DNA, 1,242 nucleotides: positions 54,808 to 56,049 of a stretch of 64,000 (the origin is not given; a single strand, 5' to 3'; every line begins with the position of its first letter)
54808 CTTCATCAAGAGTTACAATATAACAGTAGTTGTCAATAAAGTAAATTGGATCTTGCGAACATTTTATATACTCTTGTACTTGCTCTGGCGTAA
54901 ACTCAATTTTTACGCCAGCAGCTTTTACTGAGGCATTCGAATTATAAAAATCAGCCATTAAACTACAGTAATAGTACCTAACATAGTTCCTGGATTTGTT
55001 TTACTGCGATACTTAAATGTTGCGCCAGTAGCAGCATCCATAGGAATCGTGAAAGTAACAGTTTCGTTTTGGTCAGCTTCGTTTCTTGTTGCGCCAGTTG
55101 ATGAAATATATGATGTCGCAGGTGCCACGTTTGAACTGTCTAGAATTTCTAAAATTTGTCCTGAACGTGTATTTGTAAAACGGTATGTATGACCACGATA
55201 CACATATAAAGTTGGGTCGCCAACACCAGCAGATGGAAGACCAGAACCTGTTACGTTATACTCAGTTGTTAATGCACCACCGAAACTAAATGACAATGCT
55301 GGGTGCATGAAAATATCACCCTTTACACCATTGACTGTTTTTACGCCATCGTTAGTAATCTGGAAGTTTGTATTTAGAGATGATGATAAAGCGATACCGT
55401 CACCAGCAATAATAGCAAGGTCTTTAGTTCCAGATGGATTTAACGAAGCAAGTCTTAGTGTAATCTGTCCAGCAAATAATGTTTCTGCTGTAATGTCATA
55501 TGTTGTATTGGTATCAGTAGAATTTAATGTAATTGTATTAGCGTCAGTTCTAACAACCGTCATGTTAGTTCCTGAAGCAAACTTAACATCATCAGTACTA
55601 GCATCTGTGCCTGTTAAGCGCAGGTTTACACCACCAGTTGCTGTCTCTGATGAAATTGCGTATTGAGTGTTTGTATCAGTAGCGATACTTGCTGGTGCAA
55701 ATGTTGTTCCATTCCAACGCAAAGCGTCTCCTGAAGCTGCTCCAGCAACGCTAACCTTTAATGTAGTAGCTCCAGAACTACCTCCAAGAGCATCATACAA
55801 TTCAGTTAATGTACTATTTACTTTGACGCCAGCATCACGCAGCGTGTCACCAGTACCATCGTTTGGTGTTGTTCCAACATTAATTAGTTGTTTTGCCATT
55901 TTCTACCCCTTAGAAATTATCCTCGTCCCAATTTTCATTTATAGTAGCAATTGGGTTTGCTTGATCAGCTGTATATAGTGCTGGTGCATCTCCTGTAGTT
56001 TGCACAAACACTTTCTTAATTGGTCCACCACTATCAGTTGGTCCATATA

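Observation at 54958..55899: No recognisable small terminase; a fiber-like 313-aa gene occupies the gene 16 slot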

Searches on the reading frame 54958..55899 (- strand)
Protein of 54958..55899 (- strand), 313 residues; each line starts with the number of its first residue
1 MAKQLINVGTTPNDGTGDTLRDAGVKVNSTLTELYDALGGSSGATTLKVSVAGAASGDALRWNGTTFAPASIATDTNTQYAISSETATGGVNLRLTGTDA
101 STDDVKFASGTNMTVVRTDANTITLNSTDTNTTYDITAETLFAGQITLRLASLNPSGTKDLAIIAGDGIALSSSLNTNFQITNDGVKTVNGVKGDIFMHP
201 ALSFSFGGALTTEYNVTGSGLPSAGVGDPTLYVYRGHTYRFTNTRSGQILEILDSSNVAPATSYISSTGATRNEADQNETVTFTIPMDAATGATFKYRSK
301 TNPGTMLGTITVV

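Call 4: search_protein_families(library=pfam, proteins=[window:54958-55899:-], max_evalue=0.1)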
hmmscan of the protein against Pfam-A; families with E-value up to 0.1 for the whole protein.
window:54958-55899:- (313 aa): 1 family
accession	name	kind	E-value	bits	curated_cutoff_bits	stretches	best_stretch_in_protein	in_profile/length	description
PF07880.17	T4_gp9_10_N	-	1.4e-07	32.2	25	1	3-129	1-130/175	Bacteriophage T4 gp9/10-like protein, N-terminal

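Call 5: search_protein_families(library=phrogs, proteins=[window:54958-55899:-], max_evalue=0.01)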
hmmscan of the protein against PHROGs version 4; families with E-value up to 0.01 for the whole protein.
window:54958-55899:- (313 aa): 5 families
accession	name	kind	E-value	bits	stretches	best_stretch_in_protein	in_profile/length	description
phrog_677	-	tail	2.4e-41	143.5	2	1-77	1-79/412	baseplate wedge tail fiber protein connector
phrog_6942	-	tail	8.1e-09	35.7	1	1-43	1-43/708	tail fiber protein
phrog_958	-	tail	6.1e-07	29.2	1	3-41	2-40/606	baseplate wedge subunit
phrog_967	-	tail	2.7e-06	27.7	1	2-39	234-271/519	baseplate wedge tail fiber protein connector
phrog_8859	-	unknown function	1.3e-05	25.4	1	1-123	1-109/400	-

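Call 7: search_dna_similar(query=window:54958-55899:-, collection=phages, mode=protein, max_rows=30)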
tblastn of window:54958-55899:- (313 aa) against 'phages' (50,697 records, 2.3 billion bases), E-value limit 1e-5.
Records with a match: 267; places in all: 267; records where one place covers at least 80% of the query: 9.
Best place of each record, by identity: 60-80% 1; <60% 266.
By first word of the organism name: Synechococcus 207; Cyanophage 49; Prochlorococcus 10; Phage 1.
By host as written in the record: Synechococcus 99; - 90; Synechococcus sp. WH7803 20; Synechococcus sp. WH8102 11; Synechococcus sp. 10; Prochlorococcus sp. NATL2A 4; Synechococcus sp. MW02 4; Synechococcus sp. WH8109 3; and 14 more.
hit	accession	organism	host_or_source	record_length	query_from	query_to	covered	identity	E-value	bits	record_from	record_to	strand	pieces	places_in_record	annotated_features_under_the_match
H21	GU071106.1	Synechococcus phage Syn19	Synechococcus sp. WH8109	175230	1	313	100%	32.1%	5e-11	123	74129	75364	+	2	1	gp9: baseplate wedge tail fiber connector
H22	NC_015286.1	Synechococcus phage Syn19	Synechococcus sp. WH8109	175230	1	313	100%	32.1%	5e-11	123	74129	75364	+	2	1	gp9: baseplate wedge tail fiber protein connector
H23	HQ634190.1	Cyanophage Syn2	Synechococcus sp. WH8012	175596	1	313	100%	32.1%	5e-11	123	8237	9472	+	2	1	hypothetical protein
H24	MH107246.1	Synechococcus phage S-B64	Synechococcus sp. WH8102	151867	1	313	100%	32.1%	4e-11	124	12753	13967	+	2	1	baseplate wedge subunit and tail pin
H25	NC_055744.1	Synechococcus phage S-B64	Synechococcus sp. WH8102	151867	1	313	100%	32.1%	4e-11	124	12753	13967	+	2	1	baseplate wedge tail fiber protein connector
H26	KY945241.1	Synechococcus phage S-H35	Synechococcus sp. WH8102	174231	1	313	100%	32.1%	4e-11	124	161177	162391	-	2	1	baseplate wedge subunit and tail pin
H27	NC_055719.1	Synechococcus phage S-H35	Synechococcus sp. WH8102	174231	1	313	100%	32.1%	4e-11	124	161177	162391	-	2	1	baseplate wedge tail fiber protein connector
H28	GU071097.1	Synechococcus phage S-SSM5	Synechococcus sp. WH8102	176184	1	313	100%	31.4%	2e-10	124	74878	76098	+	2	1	gp9: baseplate wedge tail fiber connector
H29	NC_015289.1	Synechococcus phage S-SSM5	Synechococcus sp. WH8102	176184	1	313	100%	31.4%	2e-10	124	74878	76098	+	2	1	gp9: baseplate wedge tail fiber protein connector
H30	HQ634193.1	Cyanophage P-RSM6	Prochlorococcus NATL2A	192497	1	313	72%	39.7%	5e-10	124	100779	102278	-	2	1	hypothetical protein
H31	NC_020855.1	Cyanophage P-RSM6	Prochlorococcus NATL2A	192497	1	313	72%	39.7%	5e-10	124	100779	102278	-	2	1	baseplate wedge tail fiber protein connector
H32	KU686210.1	Synechococcus phage S-WAM1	Synechococcus sp.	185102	1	313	72%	39.2%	3e-10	127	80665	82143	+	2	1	baseplate wedge protein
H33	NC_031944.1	Synechococcus phage S-WAM1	Synechococcus sp.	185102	1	313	72%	39.2%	3e-10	127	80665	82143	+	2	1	baseplate wedge tail fiber protein connector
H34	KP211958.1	Cyanophage P-TIM40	Prochlorococcus sp. NATL2A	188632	1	313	72%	37.0%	1e-12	130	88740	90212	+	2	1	baseplate wedge subunit and tail pin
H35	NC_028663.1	Cyanophage P-TIM40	Prochlorococcus sp. NATL2A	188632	1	313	72%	37.0%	1e-12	130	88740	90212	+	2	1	baseplate wedge tail fiber protein connector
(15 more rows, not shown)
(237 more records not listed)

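Call 14: find_encoding_contigs(protein=window:54961-55899:-, flank=10000, max_places=6)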
Protein window:54961-55899:- (313 aa): 5 contigs read that carry it; 5 places shown.
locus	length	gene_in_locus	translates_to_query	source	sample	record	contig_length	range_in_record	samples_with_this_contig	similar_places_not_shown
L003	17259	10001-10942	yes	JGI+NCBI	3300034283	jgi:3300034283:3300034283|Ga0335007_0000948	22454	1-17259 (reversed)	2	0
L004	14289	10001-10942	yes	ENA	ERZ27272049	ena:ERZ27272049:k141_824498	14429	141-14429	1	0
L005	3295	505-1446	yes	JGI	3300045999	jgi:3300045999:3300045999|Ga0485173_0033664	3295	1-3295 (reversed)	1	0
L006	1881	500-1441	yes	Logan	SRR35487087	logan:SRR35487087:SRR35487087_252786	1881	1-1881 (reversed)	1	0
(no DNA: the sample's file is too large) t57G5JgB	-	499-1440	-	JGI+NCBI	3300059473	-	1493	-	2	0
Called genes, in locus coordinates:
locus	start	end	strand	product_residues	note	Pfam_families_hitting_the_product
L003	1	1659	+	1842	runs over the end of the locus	-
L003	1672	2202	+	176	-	-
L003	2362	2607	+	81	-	-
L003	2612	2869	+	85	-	-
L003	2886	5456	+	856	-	-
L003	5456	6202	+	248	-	-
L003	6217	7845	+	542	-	PF18454:Mtd_N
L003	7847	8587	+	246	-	PF26809:Phage_T4_gp13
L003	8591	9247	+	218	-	PF11649:T4_neck-protein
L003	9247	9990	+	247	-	PF16724:T4-gp15_tss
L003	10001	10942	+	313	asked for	PF07880:T4_gp9_10_N (weak)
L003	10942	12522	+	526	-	PF03237:Terminase_6N, PF17289:Terminase_6C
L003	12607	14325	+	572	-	PF22671:Gp18_domIII_N, PF04984:Phage_sheath_1, PF17482:Phage_sheath_1C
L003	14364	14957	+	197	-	PF06841:Phage_T4_gp19 (weak), PF23849:Phage_TTP_2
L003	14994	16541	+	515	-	PF07230:Portal_T4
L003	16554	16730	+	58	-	-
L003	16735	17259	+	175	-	?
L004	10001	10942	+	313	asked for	PF07880:T4_gp9_10_N (weak)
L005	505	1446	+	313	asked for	PF07880:T4_gp9_10_N (weak)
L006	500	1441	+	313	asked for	PF07880:T4_gp9_10_N (weak)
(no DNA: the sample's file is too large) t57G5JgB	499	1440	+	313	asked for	PF07880:T4_gp9_10_N (weak)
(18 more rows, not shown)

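Call 26: find_related_loci(query=window:54961-55899:-, collection=viral_contigs, flank=10000)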
Query window:54961-55899:- (313 aa) in viral_contigs; peptide patterns used: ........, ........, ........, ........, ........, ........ (x = any residue, [..] = any of these).
27 stretches matched a pattern; 25 encode a relative of the query (tblastn E <= 1e-3); 25 distinct loci.
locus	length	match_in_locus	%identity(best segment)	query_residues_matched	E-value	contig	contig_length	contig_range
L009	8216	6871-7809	100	1-313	0e+0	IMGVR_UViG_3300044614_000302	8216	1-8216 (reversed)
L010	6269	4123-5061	100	1-313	0e+0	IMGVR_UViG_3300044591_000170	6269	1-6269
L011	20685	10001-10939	98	1-313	0e+0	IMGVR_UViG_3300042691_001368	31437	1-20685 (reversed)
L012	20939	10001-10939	98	1-313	0e+0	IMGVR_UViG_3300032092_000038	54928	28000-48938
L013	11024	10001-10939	98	1-313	0e+0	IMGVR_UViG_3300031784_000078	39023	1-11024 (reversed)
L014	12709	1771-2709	84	1-313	6e-175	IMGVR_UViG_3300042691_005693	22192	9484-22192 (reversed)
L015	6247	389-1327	78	1-313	9e-162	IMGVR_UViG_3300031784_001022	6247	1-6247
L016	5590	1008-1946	78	1-313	1e-162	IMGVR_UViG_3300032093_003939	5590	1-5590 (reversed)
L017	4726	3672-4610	78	1-313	3e-164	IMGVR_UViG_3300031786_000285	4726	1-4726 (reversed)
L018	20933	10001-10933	50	1-313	4e-92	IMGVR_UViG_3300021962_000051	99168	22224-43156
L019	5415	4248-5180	50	1-313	4e-92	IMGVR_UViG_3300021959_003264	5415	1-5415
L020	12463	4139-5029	48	1-313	1e-69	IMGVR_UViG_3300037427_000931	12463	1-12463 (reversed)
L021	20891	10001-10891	48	1-313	3e-69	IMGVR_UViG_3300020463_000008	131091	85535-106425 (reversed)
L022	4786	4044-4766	45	1-243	6e-58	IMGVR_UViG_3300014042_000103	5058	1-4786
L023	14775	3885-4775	48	1-313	1e-69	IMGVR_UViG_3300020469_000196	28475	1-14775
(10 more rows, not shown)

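Call 31: search_protein_families(library=phrogs, proteins=[L003:1672-2202:+], max_evalue=0.01)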
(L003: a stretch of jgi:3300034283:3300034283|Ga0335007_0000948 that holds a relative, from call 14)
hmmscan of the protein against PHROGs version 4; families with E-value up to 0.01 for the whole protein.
L003:1672-2202:+ (176 aa): 2 families
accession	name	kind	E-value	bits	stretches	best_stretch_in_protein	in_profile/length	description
phrog_18673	-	tail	5.8e-07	30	1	1-82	1-91/373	tail fiber protein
phrog_19195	-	head and packaging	0.00053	18.7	1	1-76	1-83/1425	virion structural protein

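Call 33: find_related_loci(query=L012:1-1659:+, collection=viral_contigs, flank=10000)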
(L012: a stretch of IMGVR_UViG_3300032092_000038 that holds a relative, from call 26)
Query L012:1-1659:+ (552 aa) in viral_contigs; peptide patterns used: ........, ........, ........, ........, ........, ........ (x = any residue, [..] = any of these).
178 stretches matched a pattern; 177 encode a relative of the query (tblastn E <= 1e-3); the best 80 are kept; 79 distinct loci.
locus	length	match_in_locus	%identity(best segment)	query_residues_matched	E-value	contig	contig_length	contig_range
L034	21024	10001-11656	100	1-552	0e+0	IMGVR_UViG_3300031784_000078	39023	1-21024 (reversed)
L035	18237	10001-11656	88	1-552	0e+0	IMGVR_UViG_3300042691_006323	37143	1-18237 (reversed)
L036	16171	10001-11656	81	1-552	0e+0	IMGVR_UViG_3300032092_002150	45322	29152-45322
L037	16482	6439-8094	81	1-552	0e+0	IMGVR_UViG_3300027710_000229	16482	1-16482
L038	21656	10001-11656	100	1-552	0e+0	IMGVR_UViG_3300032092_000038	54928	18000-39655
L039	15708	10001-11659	63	1-552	0e+0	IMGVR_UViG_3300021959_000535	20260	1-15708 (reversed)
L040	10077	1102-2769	60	1-551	0e+0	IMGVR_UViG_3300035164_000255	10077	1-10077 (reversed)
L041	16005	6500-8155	61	1-552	0e+0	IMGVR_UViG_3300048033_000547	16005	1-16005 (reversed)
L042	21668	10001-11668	61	1-551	0e+0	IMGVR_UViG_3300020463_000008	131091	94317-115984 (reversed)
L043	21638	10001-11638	61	7-552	0e+0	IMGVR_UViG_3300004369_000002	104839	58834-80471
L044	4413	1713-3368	60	1-552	0e+0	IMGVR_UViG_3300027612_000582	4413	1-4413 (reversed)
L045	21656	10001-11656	60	1-552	0e+0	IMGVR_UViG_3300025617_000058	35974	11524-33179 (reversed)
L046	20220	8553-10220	59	1-551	0e+0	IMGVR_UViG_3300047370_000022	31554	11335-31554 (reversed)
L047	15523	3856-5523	59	1-551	0e+0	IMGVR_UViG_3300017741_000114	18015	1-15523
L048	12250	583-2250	59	1-551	0e+0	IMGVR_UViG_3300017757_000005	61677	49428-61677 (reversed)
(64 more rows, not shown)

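Call 38: find_related_loci(query=L038:1-3021:+, collection=viral_contigs, flank=10000)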
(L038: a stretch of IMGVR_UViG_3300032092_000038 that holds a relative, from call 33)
Query L038:1-3021:+ (1006 aa) in viral_contigs; peptide patterns used: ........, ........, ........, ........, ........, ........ (x = any residue, [..] = any of these).
8 stretches matched a pattern; 6 encode a relative of the query (tblastn E <= 1e-3); 5 distinct loci.
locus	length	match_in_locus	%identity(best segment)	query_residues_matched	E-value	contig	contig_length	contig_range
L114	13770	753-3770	100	1-1006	0e+0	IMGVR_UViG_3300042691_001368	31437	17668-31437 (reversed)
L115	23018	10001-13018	100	1-1006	0e+0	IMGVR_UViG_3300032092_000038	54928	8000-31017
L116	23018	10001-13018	100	1-1006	0e+0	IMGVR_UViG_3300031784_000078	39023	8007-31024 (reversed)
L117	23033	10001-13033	75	1-1006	0e+0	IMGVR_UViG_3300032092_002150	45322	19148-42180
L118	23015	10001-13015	85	1-1006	0e+0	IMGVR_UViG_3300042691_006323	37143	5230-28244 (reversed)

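Call 42: find_related_loci(query=L115:471-2300:+, collection=viral_contigs, flank=10000)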
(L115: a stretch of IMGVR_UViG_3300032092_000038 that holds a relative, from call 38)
Query L115:471-2300:+ (609 aa) in viral_contigs; peptide patterns used: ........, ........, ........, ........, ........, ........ (x = any residue, [..] = any of these).
600 stretches matched a pattern (row limit reached: there are more); 595 encode a relative of the query (tblastn E <= 1e-3); the best 80 are kept; 80 distinct loci.
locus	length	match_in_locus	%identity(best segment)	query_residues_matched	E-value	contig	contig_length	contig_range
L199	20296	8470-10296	100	1-609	0e+0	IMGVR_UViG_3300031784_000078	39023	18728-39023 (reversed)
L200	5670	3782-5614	69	1-609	0e+0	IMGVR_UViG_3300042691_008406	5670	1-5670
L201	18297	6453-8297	50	1-607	0e+0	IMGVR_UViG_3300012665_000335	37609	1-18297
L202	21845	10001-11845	50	1-607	0e+0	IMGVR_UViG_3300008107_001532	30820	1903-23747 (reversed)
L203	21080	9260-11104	50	1-607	0e+0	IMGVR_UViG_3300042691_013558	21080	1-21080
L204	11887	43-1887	49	1-607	0e+0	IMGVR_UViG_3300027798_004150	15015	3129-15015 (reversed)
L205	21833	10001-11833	69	1-609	0e+0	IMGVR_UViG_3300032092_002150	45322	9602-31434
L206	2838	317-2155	51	1-605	0e+0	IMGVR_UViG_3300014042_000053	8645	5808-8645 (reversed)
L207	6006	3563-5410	51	1-607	0e+0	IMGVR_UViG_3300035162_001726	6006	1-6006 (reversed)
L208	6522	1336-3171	50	1-605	0e+0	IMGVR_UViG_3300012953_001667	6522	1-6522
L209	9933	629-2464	50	1-605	0e+0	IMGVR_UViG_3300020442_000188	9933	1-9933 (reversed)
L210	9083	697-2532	50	1-605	0e+0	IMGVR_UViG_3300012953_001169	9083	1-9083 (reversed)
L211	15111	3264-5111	48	1-607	0e+0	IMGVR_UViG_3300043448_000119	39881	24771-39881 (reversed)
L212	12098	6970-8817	48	1-607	0e+0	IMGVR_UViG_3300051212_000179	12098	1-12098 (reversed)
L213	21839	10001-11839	52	1-606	0e+0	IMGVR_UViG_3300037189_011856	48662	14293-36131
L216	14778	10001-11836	50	1-605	0e+0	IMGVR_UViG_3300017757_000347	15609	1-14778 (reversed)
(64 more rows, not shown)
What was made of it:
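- Tried and rejected: (4) I walked upstream through the baseplate module (calls 33, 38, 42).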

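Call 46: find_related_loci(query=L205:475-891:-, collection=viral_contigs, flank=10000)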
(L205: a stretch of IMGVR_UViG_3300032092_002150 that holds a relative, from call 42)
Query L205:475-891:- (138 aa) in viral_contigs; peptide patterns used: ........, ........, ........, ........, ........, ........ (x = any residue, [..] = any of these).
49 stretches matched a pattern; 40 encode a relative of the query (tblastn E <= 1e-3); 40 distinct loci.
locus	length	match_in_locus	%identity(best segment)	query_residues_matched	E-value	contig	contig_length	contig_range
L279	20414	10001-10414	100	1-138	1e-89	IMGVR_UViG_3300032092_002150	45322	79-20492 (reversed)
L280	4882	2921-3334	100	1-138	1e-89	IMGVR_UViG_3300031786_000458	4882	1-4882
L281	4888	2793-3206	98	1-138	2e-88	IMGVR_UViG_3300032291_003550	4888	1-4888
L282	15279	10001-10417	81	1-138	1e-73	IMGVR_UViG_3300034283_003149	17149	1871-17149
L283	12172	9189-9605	81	1-138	1e-73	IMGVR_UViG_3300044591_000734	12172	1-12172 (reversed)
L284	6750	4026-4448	70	1-138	7e-64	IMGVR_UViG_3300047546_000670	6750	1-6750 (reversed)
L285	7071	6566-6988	70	1-138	7e-64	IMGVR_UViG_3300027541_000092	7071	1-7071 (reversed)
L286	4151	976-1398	71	1-138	1e-63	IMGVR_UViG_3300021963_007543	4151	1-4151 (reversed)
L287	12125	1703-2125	70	1-138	1e-62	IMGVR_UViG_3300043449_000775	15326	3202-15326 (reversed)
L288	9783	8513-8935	70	1-138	8e-63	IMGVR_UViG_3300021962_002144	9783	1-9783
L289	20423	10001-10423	70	1-138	8e-63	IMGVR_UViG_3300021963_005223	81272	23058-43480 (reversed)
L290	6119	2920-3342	70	1-138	8e-63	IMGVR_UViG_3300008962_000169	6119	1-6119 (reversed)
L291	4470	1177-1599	70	1-138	8e-63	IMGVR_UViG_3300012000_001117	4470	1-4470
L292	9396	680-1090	67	1-138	3e-60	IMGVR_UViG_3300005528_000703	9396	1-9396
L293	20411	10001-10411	67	1-138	3e-60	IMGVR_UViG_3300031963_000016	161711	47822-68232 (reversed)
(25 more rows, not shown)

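Call 53: search_protein_families(library=phrogs, proteins=[L282:10001-10420:+, L282:8264-8710:+, L282:8719-9318:+, L282:9315-9989:+, L282:10425-11138:+, L282:11317-13788:+, L115:2305-4839:+, L115:4857-6266:+, L199:1134-2234:+, L199:2725-4014:+], max_evalue=0.001)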
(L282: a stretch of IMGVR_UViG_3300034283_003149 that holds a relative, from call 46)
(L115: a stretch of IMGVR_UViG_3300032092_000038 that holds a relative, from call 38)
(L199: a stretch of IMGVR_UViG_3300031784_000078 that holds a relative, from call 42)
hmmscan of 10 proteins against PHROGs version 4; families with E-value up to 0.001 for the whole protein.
L282:10001-10420:+ (139 aa): 3 families
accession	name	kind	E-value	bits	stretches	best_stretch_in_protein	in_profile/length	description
phrog_445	-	head and packaging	1.1e-38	133.2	1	2-137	3-138/143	terminase small subunit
phrog_735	-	head and packaging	1.1e-22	81.6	1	33-133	42-149/164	terminase small subunit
phrog_31126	-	head and packaging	1.2e-08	35.7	1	42-131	53-145/165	terminase small subunit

L282:8264-8710:+ (148 aa): 4 families
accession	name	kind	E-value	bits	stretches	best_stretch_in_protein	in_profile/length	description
phrog_218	-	connector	3.3e-55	187.2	1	1-144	2-143/148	head closure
phrog_14892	-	connector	3.7e-26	92.9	1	35-142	3-110/117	head closure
phrog_22215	-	unknown function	7.3e-05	23.6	1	21-72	214-262/324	-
phrog_15427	-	DNA, RNA and nucleotide metabolism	8.8e-05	23.2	0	24-76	164-212/270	endonuclease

L282:8719-9318:+ (199 aa): 1 family
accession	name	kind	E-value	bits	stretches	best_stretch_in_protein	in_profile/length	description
phrog_429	-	DNA, RNA and nucleotide metabolism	1.3e-49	169.8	1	18-197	37-206/210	DNA end protector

L282:9315-9989:+ (224 aa): 3 families
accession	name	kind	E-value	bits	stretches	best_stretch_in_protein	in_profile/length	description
phrog_45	-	tail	1.3e-45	157.1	1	1-183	75-262/350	tail tube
phrog_3629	-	tail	9.7e-27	94.9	1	39-178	69-209/313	tail tube protein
phrog_4542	-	tail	7.1e-11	42.9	1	50-194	51-199/214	tail tube protein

L282:10425-11138:+ (237 aa): 1 family
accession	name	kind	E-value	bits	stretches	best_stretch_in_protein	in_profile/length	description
phrog_150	-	tail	2e-63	215.5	1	1-237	5-232/282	baseplate hub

L282:11317-13788:+ (823 aa): 7 families
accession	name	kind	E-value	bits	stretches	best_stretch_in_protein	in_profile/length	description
phrog_24596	-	unknown function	2.9e-13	49.9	1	428-508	709-782/1052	-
phrog_794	-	tail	1e-06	28.8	1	339-526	540-718/763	tail length tape measure protein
phrog_1047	-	tail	1.3e-06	27.7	1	271-573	733-957/1251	tail associated lysin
phrog_20938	-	unknown function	2.8e-06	26.7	1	358-487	737-851/1028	-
phrog_16692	-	unknown function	6.6e-06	25.8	1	335-549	634-843/1107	-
phrog_11489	-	unknown function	7.7e-05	21.9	1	422-498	714-787/1717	-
phrog_34863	-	unknown function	0.00013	21.2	1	388-487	356-452/966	-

L115:2305-4839:+ (844 aa): 12 families
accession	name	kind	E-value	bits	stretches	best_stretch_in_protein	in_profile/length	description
phrog_26741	-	unknown function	2.4e-58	199.1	2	6-364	3-350/497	-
phrog_4406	-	head and packaging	2e-54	185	2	485-579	1785-1879/3231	virion structural protein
phrog_17744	-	tail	3.2e-46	159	2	3-253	6-253/765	baseplate wedge subunit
phrog_701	-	head and packaging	9.8e-45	151.9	2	484-576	3407-3498/6136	virion structural protein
phrog_3465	-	connector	1.3e-43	150.2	3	44-172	129-256/978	head closure Hc2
phrog_2885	-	tail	7e-37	126.5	2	58-198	165-310/4179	baseplate wedge subunit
phrog_19630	-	head and packaging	1.2e-17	64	1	53-199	656-803/1266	virion structural protein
phrog_18802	-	head and packaging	1.4e-17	62.7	1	484-574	117-206/3007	virion structural protein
phrog_38653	-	tail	7.4e-15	55.1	2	10-127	266-386/903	baseplate wedge subunit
phrog_460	-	connector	8.7e-06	25.7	1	207-303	222-308/385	head closure Hc2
phrog_708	-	tail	0.00021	20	1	216-372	780-915/1383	baseplate wedge subunit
phrog_22827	-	unknown function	0.00086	19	1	224-372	116-242/613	-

L115:4857-6266:+ (469 aa): 8 families
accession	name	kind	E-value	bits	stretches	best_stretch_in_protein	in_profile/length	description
phrog_438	-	tail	2.3e-135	453.4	1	1-469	1-478/478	baseplate wedge subunit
phrog_977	-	tail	7.8e-22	78.7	2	3-188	10-209/333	baseplate wedge subunit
phrog_460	-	connector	7.4e-15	55.5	1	208-386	222-339/385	head closure Hc2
phrog_701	-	head and packaging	1.2e-09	35.5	1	210-289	1160-1238/6136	virion structural protein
phrog_19630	-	head and packaging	7.4e-08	31.6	1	210-287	1156-1234/1266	virion structural protein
phrog_1394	-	head and packaging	9.9e-07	29.9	0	3-52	2-46/173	virion structural protein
phrog_4406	-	head and packaging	4.8e-05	21.1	1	202-293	1610-1700/3231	virion structural protein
phrog_1922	-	tail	0.0001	21.9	1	206-285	824-900/932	baseplate hub subunit and tail lysozyme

L199:1134-2234:+ (366 aa): 1 family
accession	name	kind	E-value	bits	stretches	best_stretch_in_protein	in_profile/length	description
phrog_230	-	tail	1.8e-59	203.5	1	9-365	277-585/628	baseplate tail tube cap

L199:2725-4014:+ (429 aa): 2 families
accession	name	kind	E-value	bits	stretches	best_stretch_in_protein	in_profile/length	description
phrog_350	-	tail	1.8e-78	265.4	1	10-422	10-430/436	tail protein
phrog_24827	-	tail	8.6e-10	39.4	1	323-421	189-281/282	tail protein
